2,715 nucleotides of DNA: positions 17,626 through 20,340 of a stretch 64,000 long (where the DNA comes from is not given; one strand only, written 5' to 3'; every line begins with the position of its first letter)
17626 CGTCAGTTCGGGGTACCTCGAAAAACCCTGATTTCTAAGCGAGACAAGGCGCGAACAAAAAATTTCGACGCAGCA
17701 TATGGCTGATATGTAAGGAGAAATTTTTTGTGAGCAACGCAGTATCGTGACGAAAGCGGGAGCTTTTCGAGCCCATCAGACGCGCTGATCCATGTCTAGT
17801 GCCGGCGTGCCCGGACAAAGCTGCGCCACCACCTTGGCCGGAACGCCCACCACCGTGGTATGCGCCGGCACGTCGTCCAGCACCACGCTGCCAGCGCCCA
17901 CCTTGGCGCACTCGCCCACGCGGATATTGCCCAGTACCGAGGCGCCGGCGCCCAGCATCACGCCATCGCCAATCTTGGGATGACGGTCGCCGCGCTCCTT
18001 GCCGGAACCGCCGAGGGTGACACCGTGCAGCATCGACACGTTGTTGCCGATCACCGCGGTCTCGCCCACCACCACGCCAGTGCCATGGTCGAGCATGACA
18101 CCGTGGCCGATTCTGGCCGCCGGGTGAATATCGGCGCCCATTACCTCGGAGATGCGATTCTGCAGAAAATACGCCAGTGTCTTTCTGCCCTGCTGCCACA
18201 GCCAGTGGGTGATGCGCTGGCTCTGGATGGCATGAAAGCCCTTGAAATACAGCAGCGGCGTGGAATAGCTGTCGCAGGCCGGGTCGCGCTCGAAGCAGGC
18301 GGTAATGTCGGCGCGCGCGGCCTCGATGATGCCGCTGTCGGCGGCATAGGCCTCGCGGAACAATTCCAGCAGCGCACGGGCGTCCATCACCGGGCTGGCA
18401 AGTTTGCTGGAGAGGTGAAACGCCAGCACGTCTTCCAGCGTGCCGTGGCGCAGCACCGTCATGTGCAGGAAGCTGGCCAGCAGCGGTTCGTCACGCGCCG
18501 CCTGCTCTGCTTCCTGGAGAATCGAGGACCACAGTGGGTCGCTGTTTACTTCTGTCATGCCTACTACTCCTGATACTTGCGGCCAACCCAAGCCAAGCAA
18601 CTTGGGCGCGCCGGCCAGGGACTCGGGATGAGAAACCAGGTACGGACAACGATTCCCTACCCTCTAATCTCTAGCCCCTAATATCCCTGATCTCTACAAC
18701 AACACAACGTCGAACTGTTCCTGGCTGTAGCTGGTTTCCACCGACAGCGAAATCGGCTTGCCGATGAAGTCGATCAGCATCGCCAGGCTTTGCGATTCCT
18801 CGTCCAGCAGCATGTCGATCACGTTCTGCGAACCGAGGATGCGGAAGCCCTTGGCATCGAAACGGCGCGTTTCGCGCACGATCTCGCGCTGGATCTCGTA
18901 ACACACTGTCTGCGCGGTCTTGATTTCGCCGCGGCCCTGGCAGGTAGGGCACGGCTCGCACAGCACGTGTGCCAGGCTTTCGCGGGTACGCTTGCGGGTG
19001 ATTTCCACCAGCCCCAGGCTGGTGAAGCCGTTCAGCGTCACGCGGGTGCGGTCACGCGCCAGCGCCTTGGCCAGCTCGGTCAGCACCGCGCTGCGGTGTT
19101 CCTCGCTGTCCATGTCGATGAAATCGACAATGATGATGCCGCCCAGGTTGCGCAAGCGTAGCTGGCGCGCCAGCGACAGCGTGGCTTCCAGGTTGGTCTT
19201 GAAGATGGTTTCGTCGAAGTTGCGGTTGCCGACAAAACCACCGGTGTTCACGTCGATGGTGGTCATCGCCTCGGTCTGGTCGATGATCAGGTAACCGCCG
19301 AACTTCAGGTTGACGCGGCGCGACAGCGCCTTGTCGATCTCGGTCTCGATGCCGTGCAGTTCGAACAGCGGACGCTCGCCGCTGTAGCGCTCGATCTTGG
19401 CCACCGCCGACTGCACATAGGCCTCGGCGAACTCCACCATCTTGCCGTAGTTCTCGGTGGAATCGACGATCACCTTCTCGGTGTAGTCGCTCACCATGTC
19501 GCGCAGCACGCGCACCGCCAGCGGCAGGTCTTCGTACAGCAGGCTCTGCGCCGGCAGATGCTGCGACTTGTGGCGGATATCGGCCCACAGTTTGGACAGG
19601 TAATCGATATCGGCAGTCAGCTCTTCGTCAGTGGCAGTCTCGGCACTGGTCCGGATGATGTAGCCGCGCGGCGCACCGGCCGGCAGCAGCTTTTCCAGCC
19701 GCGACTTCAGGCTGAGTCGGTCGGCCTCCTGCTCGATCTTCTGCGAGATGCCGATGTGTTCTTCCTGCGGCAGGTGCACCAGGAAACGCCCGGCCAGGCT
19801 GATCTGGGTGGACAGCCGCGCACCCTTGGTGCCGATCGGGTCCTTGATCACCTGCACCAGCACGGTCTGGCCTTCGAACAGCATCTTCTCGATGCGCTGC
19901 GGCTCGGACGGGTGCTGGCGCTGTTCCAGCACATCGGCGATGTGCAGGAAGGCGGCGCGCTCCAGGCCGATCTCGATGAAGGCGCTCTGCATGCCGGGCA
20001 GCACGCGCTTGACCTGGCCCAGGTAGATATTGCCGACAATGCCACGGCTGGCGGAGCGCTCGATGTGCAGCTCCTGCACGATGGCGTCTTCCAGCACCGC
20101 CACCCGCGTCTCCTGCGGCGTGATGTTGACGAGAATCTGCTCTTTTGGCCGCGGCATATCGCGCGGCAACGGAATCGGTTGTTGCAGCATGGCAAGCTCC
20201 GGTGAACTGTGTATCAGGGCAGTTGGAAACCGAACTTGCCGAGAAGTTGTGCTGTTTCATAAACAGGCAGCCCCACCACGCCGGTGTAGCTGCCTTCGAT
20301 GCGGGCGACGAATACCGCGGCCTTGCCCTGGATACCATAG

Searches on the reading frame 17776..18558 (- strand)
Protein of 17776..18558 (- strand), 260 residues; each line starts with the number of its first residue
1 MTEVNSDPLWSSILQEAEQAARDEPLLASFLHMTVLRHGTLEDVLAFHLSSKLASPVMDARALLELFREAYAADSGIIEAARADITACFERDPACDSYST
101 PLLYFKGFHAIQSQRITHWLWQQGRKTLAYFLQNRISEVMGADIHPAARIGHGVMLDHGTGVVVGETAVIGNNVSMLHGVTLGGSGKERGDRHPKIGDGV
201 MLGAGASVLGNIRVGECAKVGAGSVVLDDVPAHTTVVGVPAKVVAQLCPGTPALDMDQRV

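Call 11: search_protein_families(library=pfam, proteins=[window:17776-18558:-])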
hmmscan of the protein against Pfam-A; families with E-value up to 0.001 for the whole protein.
window:17776-18558:- (260 aa): 3 families
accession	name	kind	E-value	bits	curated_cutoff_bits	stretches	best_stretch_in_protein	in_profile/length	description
PF06426.19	SATase_N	-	6.6e-41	139.3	21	1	9-113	1-105/105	Serine acetyltransferase, N-terminal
PF00132.30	Hexapep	-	1.7e-12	46.9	27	1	193-226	1-34/36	Bacterial transferase hexapeptide (six repeats)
PF14602.12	Hexapep_2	-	0.00012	22.2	27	0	195-226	3-32/34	Hexapeptide repeat of succinyl-transferase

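Call 13: find_encoding_contigs(protein=window:17776-18558:-, flank=6000, max_places=10)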
Protein window:17776-18558:- (260 aa): 3 contigs read that carry it; 2 places shown.
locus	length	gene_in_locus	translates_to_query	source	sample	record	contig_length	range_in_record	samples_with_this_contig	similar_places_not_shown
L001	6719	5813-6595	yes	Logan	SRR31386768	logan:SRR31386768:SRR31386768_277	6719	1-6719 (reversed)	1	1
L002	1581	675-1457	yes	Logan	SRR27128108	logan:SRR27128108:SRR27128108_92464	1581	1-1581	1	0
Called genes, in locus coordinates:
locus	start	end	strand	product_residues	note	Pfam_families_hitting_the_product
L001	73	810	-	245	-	-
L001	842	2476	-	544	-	PF00672:HAMP (faint), PF00015:MCPsignal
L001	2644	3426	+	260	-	PF00106:adh_short, PF08659:KR, PF23441:SDR (weak), PF13561:adh_short_C2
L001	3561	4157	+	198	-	PF02545:Maf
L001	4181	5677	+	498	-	PF10150:RNase_E_G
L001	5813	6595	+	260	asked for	PF06426:SATase_N, PF00132:Hexapep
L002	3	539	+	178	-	?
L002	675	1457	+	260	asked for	PF06426:SATase_N, PF00132:Hexapep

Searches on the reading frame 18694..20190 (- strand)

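Call 11: search_protein_families(library=pfam, proteins=[window:18694-20190:-])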
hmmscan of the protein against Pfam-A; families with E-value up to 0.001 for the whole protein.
window:18694-20190:- (498 aa): 2 families
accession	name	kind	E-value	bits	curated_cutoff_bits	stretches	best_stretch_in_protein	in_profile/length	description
PF10150.14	RNase_E_G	-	1.9e-101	339.5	25.5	1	131-402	1-270/270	Ribonuclease E/G family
PF20833.2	RNase_E_G_Thio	-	5.2e-05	23.7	26.8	1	413-495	1-83/86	RNase E/G, Thioredoxin-like domain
